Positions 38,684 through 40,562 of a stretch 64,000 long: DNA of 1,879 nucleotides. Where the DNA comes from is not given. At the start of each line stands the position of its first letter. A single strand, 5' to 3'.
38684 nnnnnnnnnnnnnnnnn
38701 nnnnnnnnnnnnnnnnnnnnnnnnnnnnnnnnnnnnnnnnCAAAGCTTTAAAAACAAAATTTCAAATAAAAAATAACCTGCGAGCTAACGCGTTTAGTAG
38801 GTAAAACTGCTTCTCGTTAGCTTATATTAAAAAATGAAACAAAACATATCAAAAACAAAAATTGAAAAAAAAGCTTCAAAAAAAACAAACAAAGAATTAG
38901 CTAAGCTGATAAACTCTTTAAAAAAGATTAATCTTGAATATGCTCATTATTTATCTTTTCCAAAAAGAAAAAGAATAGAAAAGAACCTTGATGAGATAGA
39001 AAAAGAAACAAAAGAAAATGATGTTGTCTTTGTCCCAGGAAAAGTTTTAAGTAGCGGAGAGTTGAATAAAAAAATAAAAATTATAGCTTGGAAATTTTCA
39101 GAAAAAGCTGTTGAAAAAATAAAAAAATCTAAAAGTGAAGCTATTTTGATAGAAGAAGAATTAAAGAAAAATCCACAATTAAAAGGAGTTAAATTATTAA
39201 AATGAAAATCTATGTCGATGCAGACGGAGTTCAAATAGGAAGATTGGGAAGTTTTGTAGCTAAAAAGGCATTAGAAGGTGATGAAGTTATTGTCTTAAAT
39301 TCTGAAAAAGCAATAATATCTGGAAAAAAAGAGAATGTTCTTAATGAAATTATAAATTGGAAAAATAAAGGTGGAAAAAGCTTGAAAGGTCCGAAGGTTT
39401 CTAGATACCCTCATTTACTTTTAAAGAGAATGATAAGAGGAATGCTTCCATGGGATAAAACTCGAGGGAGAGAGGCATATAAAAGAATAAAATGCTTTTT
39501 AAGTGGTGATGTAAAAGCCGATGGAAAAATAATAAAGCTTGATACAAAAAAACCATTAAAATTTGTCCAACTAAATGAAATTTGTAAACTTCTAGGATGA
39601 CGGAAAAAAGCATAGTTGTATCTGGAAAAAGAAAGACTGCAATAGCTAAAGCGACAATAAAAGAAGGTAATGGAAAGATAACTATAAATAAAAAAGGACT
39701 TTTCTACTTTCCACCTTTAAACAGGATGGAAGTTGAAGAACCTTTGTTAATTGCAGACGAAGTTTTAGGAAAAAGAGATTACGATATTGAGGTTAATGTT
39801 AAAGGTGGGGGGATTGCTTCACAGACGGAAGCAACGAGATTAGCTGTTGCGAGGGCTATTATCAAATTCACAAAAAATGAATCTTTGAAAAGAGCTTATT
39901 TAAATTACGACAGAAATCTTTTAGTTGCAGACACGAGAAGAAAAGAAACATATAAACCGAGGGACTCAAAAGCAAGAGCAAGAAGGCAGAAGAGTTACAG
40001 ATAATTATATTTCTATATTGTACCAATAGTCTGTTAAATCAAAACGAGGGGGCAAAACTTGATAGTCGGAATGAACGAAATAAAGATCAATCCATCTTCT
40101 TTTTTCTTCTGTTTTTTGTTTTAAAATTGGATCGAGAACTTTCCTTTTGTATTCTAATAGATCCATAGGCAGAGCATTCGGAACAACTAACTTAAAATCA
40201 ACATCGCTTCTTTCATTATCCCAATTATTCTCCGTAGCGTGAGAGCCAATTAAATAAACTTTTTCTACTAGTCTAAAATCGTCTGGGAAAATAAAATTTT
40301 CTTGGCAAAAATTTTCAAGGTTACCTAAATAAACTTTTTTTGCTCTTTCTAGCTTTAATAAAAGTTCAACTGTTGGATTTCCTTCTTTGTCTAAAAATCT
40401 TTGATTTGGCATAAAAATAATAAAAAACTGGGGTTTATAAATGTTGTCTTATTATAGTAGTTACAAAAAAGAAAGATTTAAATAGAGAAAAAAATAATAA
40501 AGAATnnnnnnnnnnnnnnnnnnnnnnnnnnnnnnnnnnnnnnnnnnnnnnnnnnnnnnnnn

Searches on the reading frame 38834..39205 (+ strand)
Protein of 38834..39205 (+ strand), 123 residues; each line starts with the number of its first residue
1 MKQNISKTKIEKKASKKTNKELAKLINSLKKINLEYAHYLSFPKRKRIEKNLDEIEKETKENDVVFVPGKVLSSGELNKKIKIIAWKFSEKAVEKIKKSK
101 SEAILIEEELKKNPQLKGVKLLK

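Call 3: search_protein_families(library=pfam, proteins=[window:38834-39205:+], max_evalue=0.1)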
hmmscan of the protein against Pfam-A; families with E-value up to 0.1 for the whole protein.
window:38834-39205:+ (123 aa): 3 families
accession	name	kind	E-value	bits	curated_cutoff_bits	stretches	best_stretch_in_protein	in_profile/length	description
PF00828.25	Ribosomal_L27A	-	5.3e-07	30.4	21.5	1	55-98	22-66/72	Ribosomal proteins 50S-L15, 50S-L18e, 60S-L27A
PF17135.9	Ribosomal_L18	-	0.012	15.5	28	1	51-122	66-139/188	Ribosomal protein 60S L18 and 50S L18e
PF21398.2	PG_binding_5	-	0.071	13.5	24.1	0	45-79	20-54/67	Putative peptidoglycan-binding domain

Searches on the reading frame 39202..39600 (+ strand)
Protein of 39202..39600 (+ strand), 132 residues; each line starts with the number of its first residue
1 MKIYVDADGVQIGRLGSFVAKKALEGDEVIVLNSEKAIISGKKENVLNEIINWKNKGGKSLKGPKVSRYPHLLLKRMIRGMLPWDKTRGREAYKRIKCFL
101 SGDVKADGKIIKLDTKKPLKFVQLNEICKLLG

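Call 3: search_protein_families(library=pfam, proteins=[window:39202-39600:+], max_evalue=0.1)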
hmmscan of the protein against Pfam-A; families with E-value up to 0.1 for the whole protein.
window:39202-39600:+ (132 aa): 2 families
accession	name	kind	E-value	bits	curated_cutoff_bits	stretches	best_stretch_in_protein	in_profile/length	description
PF00572.24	Ribosomal_L13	-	4.9e-14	52.9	23.8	1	3-99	4-113/119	Ribosomal protein L13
PF22205.1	Csm6_6H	-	0.084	13.4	27.6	0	73-108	40-75/93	Csm6 6H domain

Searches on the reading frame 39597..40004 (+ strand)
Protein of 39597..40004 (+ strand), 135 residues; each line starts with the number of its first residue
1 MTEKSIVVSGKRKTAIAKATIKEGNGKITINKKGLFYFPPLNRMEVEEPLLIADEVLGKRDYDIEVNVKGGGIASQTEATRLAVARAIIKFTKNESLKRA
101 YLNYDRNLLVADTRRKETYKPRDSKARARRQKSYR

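Call 3: search_protein_families(library=pfam, proteins=[window:39597-40004:+], max_evalue=0.1)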
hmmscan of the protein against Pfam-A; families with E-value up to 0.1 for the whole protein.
window:39597-40004:+ (135 aa): 1 family
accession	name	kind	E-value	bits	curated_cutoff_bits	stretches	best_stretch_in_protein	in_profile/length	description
PF00380.25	Ribosomal_S9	-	2.6e-35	122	22.5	1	10-135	1-121/121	Ribosomal protein S9/S16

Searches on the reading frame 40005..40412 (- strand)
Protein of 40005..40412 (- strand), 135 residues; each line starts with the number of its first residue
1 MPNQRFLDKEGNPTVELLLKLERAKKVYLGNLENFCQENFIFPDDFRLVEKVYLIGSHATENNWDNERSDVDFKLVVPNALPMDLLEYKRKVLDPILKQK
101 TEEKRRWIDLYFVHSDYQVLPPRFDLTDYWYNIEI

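Call 3: search_protein_families(library=pfam, proteins=[window:40005-40412:-], max_evalue=0.1)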
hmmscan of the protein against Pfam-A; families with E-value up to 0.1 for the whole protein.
window:40005-40412:- (135 aa): 2 families
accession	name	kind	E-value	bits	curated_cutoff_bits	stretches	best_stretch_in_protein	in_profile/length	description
PF18765.7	Polbeta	-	0.00059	20.4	26.9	1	49-99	13-58/93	Polymerase beta, Nucleotidyltransferase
PF01909.29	NTP_transf_2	-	0.014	16.2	21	1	45-89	11-47/93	Nucleotidyltransferase domain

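Call 4: search_protein_families(library=padloc, proteins=[window:40005-40412:-], max_evalue=0.1)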
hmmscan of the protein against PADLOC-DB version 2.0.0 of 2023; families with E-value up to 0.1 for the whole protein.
window:40005-40412:- (135 aa): 2 families
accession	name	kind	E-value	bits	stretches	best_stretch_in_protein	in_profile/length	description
PDLC04744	PDC-M63A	-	0.0097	13.9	1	47-116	54-121/152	-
PDLC04905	PDC-S09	-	0.038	12.3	1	49-73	21-44/101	-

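Call 5: search_protein_families(library=ncbifam, proteins=[window:40005-40412:-], max_evalue=0.1)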
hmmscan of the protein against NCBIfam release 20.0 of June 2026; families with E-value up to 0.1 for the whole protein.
window:40005-40412:- (135 aa): 1 family
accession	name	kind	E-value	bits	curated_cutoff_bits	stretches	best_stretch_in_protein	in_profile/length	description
NF047752.1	MntA_antitoxin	equivalog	0.021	14.7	60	1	49-91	7-48/106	type VII toxin-antitoxin system MntA family adenylyltransferase antitoxin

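Call 63: find_related_loci(query=window:40005-40412:-, collection=viral_contigs, flank=5000)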
Query window:40005-40412:- (135 aa) in viral_contigs; peptide patterns used: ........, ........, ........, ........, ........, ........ (x = any residue, [..] = any of these).
5 stretches matched a pattern, but none encodes a relative of the query by tblastn (E <= 1e-3).

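Call 64: find_related_loci(query=window:40005-40412:-, collection=metagenome_contigs, flank=4000)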
Query window:40005-40412:- (135 aa) in metagenome_contigs; peptide patterns used: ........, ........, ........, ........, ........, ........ (x = any residue, [..] = any of these).
250 stretches matched a pattern, but none encodes a relative of the query by tblastn (E <= 1e-3).

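Call 67: find_related_loci(query=A5, collection=metagenome_contigs, flank=4000)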
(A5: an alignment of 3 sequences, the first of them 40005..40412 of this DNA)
Query A5 (135 aa) in metagenome_contigs; peptide patterns used: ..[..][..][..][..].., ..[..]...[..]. (x = any residue, [..] = any of these).
197 stretches matched a pattern; 1 encode a relative of the query (tblastn E <= 1e-3); 1 distinct loci.
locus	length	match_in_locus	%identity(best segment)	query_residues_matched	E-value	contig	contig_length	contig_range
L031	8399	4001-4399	60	1-133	1e-52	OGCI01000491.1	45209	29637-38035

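Call 81: search_solved_structures(query=A5, max_evalue=5)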
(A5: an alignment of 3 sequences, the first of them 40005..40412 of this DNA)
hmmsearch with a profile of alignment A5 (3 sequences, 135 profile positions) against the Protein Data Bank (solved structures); distinct sequences matched with E-value up to 5: 0.
